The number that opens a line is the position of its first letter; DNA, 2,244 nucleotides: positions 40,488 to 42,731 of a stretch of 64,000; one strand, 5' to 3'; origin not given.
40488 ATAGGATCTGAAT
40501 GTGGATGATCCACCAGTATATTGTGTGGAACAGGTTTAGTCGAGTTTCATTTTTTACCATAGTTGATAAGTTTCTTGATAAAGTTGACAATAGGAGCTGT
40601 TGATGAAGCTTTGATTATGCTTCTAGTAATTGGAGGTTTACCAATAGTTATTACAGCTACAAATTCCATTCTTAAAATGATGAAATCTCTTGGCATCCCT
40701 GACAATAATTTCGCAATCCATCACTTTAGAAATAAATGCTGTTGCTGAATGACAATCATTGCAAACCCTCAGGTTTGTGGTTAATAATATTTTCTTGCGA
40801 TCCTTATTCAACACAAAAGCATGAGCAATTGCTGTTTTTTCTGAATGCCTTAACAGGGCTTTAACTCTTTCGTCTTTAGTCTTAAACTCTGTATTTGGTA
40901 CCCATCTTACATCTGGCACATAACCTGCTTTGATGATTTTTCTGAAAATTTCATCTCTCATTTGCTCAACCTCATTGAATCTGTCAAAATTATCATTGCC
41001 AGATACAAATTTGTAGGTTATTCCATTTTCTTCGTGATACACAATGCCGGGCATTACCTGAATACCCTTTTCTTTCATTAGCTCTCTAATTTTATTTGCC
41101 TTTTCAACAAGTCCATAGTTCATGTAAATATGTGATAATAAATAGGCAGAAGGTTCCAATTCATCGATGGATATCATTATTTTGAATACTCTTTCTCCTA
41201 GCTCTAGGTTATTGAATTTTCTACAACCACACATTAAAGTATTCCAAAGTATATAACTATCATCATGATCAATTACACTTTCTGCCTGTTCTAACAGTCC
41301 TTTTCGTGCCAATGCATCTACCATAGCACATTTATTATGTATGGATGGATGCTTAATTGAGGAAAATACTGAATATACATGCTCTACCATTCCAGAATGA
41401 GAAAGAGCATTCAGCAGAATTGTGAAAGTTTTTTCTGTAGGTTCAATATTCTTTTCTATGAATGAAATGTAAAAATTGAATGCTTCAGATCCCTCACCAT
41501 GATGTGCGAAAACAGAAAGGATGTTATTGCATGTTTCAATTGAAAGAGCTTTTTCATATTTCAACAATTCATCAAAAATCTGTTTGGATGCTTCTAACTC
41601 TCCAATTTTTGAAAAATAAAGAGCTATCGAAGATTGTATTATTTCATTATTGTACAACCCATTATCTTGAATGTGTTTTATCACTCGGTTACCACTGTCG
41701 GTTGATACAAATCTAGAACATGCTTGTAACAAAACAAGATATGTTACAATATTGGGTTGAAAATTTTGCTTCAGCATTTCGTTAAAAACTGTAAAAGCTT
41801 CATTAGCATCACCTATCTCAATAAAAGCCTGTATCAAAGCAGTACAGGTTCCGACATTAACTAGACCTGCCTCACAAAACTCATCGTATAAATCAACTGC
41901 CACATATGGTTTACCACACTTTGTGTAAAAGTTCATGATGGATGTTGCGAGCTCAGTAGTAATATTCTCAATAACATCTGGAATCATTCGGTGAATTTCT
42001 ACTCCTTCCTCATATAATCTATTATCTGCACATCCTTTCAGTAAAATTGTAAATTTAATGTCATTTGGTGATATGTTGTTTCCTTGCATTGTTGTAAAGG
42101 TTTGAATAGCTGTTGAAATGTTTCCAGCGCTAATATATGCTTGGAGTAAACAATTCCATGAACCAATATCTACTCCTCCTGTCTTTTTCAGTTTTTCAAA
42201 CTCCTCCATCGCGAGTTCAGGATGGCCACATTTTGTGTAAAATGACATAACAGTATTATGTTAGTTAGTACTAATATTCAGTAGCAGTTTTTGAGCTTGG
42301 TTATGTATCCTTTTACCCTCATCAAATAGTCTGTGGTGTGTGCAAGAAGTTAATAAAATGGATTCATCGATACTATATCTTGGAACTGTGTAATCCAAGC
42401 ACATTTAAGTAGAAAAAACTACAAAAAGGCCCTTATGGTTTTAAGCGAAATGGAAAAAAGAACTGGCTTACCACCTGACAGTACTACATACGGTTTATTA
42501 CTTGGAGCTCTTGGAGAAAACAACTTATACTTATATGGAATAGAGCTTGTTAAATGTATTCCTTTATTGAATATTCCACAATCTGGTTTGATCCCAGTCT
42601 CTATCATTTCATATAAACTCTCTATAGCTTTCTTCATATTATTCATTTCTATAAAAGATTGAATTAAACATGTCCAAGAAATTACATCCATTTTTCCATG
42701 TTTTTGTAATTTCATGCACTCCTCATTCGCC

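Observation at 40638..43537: Plant-editing-factor-like DYW-type PPR gene in an amoebozoan-like nuclear genome, apparently split, with an antisense PPR fragment between the two ORFs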

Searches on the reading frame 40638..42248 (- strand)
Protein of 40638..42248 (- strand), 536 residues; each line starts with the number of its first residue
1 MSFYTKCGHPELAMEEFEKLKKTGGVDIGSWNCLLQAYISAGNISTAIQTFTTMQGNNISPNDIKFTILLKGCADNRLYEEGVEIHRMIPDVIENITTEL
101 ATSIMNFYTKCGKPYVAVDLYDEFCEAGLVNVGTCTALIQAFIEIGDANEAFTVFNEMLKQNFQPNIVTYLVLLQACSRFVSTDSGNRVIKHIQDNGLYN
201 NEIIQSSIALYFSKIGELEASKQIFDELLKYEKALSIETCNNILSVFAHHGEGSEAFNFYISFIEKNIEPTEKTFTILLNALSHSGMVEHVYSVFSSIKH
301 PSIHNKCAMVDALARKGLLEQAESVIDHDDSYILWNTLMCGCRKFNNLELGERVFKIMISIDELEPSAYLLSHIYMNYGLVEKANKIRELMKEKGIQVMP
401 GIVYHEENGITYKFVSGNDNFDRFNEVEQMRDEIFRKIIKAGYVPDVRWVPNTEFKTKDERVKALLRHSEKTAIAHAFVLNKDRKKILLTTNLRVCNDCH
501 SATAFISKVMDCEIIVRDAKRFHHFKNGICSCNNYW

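Call 5: search_protein_families(library=pfam, proteins=[window:40638-42248:-], max_evalue=1)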
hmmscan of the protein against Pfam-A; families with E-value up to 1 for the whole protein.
window:40638-42248:- (536 aa): 11 families
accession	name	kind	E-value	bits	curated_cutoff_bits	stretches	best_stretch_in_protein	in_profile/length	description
PF13041.12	PPR_2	-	7.2e-47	157.7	30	3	131-178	2-49/50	PPR repeat family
PF01535.26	PPR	-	4.9e-37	124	25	6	134-162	2-30/31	PPR repeat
PF14432.12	DYW_deaminase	-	7.6e-34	115.9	24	1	442-536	1-93/93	DYW family of nucleic acid deaminases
PF13812.12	PPR_3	-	4.8e-25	87.9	25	3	130-177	13-60/63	Pentatricopeptide repeat domain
PF17177.10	PPR_long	-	8.3e-15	55.2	27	3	146-299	25-186/211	Pentacotripeptide-repeat region of PRORP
PF20431.4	E_motif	-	1.2e-09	38.7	27.3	1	345-402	1-59/63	E motif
PF12854.13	PPR_1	-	6.4e-08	32.6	23.8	0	131-158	6-33/34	PPR repeat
PF13428.12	TPR_14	-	0.00016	22.5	23.5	0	137-162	6-31/44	Tetratricopeptide repeat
PF25239.1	WHD_CHMP7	-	0.0059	17.2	27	0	148-196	5-56/74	Charged multivesicular body protein 7, winged helix domain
PF13181.12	TPR_8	-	0.01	16.4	25.7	0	208-232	7-31/34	Tetratricopeptide repeat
PF05201.20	GlutR_N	-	0.16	12.2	27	1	222-298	24-102/151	Glutamyl-tRNAGlu reductase, N-terminal domain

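Call 7: find_homologous_proteins(query=window:40638-42248:-)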
Query window:40638-42248:- (536 aa): 34 proteins with E <= 0.001 among 8000 candidates.
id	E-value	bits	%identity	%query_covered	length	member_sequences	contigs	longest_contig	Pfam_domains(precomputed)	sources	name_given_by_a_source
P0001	0.0e+0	1228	100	100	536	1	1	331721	PF17177.11,PF13041.13,PF20431.5,PF12854.14,PF01535.27,PF13812.13,PF23276.3,PF14432.13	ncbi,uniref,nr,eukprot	ncbi:predicted protein [Naegleria gruberi]|uniref:Predicted protein n=1 Tax=Naegleria gruberi TaxID=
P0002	3.1e-227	774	47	100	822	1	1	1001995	PF13041.13,PF19189.7,PF12854.14,PF25416.2,PF01535.27,PF10037.16,PF13428.13,PF13812.13,PF23276.3,PF14432.13,PF14559.13,PF17177.11,PF20431.5,PF13508.14,PF00515.35,PF09295.17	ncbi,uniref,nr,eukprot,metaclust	ncbi:predicted protein [Naegleria gruberi]|uniref:Predicted protein n=1 Tax=Naegleria gruberi TaxID=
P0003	1.3e-112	395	49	70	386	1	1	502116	PF17177.11,PF13041.13,PF20431.5,PF12854.14,PF01535.27,PF13812.13,PF23276.3,PF14432.13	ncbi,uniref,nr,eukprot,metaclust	ncbi:predicted protein [Naegleria gruberi]|uniref:Predicted protein n=1 Tax=Naegleria gruberi TaxID=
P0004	7.7e-95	337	32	99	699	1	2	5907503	PF17177.11,PF13041.13,PF20431.5,PF12854.14,PF22330.3,PF01535.27,PF13428.13,PF13812.13,PF23276.3,PF14432.13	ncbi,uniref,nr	ncbi:hypothetical protein JCGZ_11404 [Jatropha curcas]|uniref:DYW domain-containing protein n=1 Tax=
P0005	9.5e-93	330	32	100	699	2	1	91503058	PF17177.11,PF13041.13,PF20431.5,PF12854.14,PF01535.27,PF13176.13,PF20430.4,PF13812.13,PF23276.3,PF14432.13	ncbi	ncbi:hypothetical protein LguiB_022716 [Lonicera macranthoides]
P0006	3.9e-91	325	30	100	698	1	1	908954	PF17177.11,PF13041.13,PF20431.5,PF12854.14,PF01535.27,PF13428.13,PF20430.4,PF13812.13,PF23276.3,PF14432.13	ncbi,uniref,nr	ncbi:Pentatricopeptide repeat [Macleaya cordata]|uniref:Pentatricopeptide repeat n=1 Tax=Macleaya co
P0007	8.7e-91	323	30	95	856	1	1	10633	PF10602.16,PF13041.13,PF25058.2,PF10366.16,PF12854.14,PF17049.11,PF01535.27,PF18768.8,PF13428.13,PF13812.13,PF23276.3,PF23220.2,PF14432.13,PF14559.13,PF12921.13,PF17177.11,PF08579.18,PF20431.5,PF13181.13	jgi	jgi:pentatricopeptide repeat protein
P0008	1.8e-88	316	31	99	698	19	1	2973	PF17177.11,PF13041.13,PF20431.5,PF12854.14,PF22330.3,PF01535.27,PF13428.13,PF13812.13,PF23276.3,PF14432.13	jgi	jgi:pentatricopeptide repeat protein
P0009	7.7e-84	300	30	100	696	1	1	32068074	PF17177.11,PF13041.13,PF20431.5,PF12854.14,PF01535.27,PF13176.13,PF13428.13,PF20430.4,PF13812.13,PF23276.3,PF14432.13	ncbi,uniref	ncbi:hypothetical protein L1049_027873 [Liquidambar formosana]|uniref:DYW domain-containing protein 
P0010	8.3e-84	300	31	100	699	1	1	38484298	PF17177.11,PF13041.13,PF20431.5,PF12854.14,PF01535.27,PF13176.13,PF13428.13,PF20430.4,PF13812.13,PF23276.3,PF14432.13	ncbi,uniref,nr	ncbi:hypothetical protein HHK36_025031 [Tetracentron sinense]|uniref:DYW domain-containing protein n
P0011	9.0e-83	297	31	99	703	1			PF14559.13,PF17177.11,PF13041.13,PF20431.5,PF12854.14,PF01535.27,PF13428.13,PF20430.4,PF13812.13,PF23276.3,PF14432.13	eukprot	eukprot:Gb_23018 [translate_table: standard]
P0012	1.2e-82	297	25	100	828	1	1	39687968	PF17177.11,PF13041.13,PF20431.5,PF12854.14,PF01535.27,PF13428.13,PF13812.13,PF23276.3,PF24603.2,PF14432.13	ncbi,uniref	ncbi:hypothetical protein VNO77_41634 [Canavalia gladiata]|uniref:DYW domain-containing protein n=1 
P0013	3.4e-82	295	30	100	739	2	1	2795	PF17177.11,PF13041.13,PF20431.5,PF12854.14,PF01535.27,PF13812.13,PF23276.3,PF14432.13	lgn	-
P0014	1.6e-79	286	27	94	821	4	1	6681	PF17177.11,PF13041.13,PF20431.5,PF12854.14,PF01535.27,PF13428.13,PF13812.13,PF23276.3,PF24603.2,PF14432.13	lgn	-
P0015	8.3e-79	284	30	100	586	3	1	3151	PF17177.11,PF13041.13,PF20431.5,PF12854.14,PF01535.27,PF13428.13,PF20430.4,PF13812.13,PF23276.3,PF14432.13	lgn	-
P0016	2.0e-77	279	31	100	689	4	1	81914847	PF13041.13,PF20431.5,PF12854.14,PF01535.27,PF13428.13,PF20430.4,PF13812.13,PF23276.3,PF14432.13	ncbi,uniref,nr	ncbi:hypothetical protein IEQ34_003265 [Dendrobium chrysotoxum]|uniref:DYW domain-containing protein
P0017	1.8e-74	270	26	99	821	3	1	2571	PF17177.11,PF13041.13,PF20431.5,PF12854.14,PF01535.27,PF13428.13,PF13812.13,PF23276.3,PF14432.13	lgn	-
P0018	1.4e-69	253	28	100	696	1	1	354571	PF17177.11,PF13041.13,PF20431.5,PF12854.14,PF01535.27,PF13812.13,PF23276.3,PF14432.13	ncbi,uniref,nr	ncbi:hypothetical protein GIB67_012147 [Kingdonia uniflora]|uniref:DYW domain-containing protein n=1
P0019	6.5e-68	248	31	94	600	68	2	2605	PF17177.11,PF13041.13,PF20431.5,PF12854.14,PF01535.27,PF20430.4,PF13812.13,PF23276.3,PF14432.13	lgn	-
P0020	2.1e-62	230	29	95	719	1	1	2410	PF13041.13,PF20431.5,PF12854.14,PF01535.27,PF13812.13,PF23276.3,PF14432.13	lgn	-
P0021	4.4e-62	229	26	99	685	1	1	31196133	PF13041.13,PF20431.5,PF12854.14,PF01535.27,PF13812.13,PF23276.3,PF14432.13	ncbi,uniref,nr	ncbi:lovastatin insensitive 1, mitochondrial RNA editing factor 11 [Hibiscus trionum]|uniref:Lovasta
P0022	5.2e-56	209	30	94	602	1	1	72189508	PF17177.11,PF13041.13,PF20431.5,PF12854.14,PF01535.27,PF13812.13,PF23276.3,PF14432.13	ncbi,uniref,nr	ncbi:pentatricopeptide repeat-containing protein At1g31920 [Magnolia sinica]|uniref:pentatricopeptid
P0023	1.5e-55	207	37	55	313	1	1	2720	PF13041.13,PF20431.5,PF12854.14,PF01535.27,PF13812.13,PF23276.3,PF14432.13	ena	-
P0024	1.1e-54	204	24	99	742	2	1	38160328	PF14559.13,PF17177.11,PF13041.13,PF20431.5,PF12854.14,PF01535.27,PF13428.13,PF13812.13,PF23276.3,PF14432.13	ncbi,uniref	ncbi:hypothetical protein ACJIZ3_021852 [Penstemon smallii]|uniref:DYW domain-containing protein n=1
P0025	1.1e-46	178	26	94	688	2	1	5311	PF17177.11,PF13041.13,PF20431.5,PF12854.14,PF01535.27,PF13812.13,PF23276.3,PF14432.13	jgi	jgi:pentatricopeptide repeat protein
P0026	3.4e-46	176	25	94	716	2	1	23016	PF17177.11,PF13041.13,PF20431.5,PF12854.14,PF01535.27,PF13812.13,PF23276.3,PF14432.13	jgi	jgi:pentatricopeptide repeat protein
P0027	1.2e-45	174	29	89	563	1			PF12921.13,PF13041.13,PF20431.5,PF12854.14,PF01535.27,PF13812.13,PF23276.3,PF14432.13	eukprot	eukprot:301317_1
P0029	5.2e-35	139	29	75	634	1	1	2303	PF13041.13,PF12854.14,PF01535.27,PF13812.13,PF23276.3,PF14432.13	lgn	-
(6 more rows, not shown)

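Call 14: find_encoding_contigs(protein=P0001, flank=6000, max_places=4)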
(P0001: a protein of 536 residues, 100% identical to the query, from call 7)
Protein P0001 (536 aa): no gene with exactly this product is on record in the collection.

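Call 16: list_cluster_members(proteins=[window:40638-42248:-, window:42422-43537:-])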
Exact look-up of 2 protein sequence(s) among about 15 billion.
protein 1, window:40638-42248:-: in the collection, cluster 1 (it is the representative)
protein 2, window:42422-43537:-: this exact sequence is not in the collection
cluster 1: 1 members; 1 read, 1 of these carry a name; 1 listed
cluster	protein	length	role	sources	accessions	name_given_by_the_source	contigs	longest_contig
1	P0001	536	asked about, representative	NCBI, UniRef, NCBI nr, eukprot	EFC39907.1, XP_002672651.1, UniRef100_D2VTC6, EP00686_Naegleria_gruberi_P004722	predicted protein [Naegleria gruberi] | Predicted protein n=1 Tax=Naegleria gruberi TaxID=5762 RepID=D2VTC6_NAEGR | uncharacterized protein NAEGRDRAFT_72252 [Naegleria gruberi]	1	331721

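Call 22: find_encoding_contigs(protein=P0002, flank=8000, max_places=3)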
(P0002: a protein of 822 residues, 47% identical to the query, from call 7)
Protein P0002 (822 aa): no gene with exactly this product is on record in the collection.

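Call 23: find_encoding_contigs(protein=P0003, flank=8000, max_places=3)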
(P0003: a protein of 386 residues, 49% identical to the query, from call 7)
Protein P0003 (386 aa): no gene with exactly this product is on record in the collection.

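Call 34: list_cluster_members(proteins=[P0002, P0003])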
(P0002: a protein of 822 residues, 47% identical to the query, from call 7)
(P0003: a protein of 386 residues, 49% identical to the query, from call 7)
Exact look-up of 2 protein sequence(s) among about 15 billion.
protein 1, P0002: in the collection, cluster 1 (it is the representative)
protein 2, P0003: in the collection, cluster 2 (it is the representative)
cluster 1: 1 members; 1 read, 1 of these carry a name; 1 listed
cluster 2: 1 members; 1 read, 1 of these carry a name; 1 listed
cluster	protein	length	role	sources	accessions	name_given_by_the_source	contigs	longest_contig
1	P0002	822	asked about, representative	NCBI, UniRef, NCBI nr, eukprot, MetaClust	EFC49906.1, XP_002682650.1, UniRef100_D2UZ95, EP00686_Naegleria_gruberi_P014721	predicted protein [Naegleria gruberi] | Predicted protein n=1 Tax=Naegleria gruberi TaxID=5762 RepID=D2UZ95_NAEGR | uncharacterized protein NAEGRDRAFT_45424 [Naegleria gruberi]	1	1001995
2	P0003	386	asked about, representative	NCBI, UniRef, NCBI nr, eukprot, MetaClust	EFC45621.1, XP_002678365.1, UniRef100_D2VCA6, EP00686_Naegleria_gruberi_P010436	predicted protein [Naegleria gruberi] | Predicted protein n=1 Tax=Naegleria gruberi TaxID=5762 RepID=D2VCA6_NAEGR | uncharacterized protein NAEGRDRAFT_66503 [Naegleria gruberi]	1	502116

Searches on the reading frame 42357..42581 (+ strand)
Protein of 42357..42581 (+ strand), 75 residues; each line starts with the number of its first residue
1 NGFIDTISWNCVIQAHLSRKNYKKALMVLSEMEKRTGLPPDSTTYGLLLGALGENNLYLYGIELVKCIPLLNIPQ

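Call 33: find_homologous_proteins(query=window:42357-42581:+, max_evalue=10)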
Query seq(75 aa): no candidate shares three 5-residue words with the query. No homologue found.

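Call 49: search_protein_families(library=pfam, proteins=[window:42357-42581:+], max_evalue=0.01)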
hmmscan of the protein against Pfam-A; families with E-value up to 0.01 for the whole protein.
seq(75 aa): 4 families
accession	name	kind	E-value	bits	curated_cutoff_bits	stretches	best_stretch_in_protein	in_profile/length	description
PF13041.12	PPR_2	-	1.6e-12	47.8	30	1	5-52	2-48/50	PPR repeat family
PF01535.26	PPR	-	3.1e-07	30.6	25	1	7-35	1-29/31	PPR repeat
PF13812.12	PPR_3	-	2e-05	25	25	1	5-55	14-63/63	Pentatricopeptide repeat domain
PF12854.13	PPR_1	-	0.0032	17.6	23.8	0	4-33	5-34/34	PPR repeat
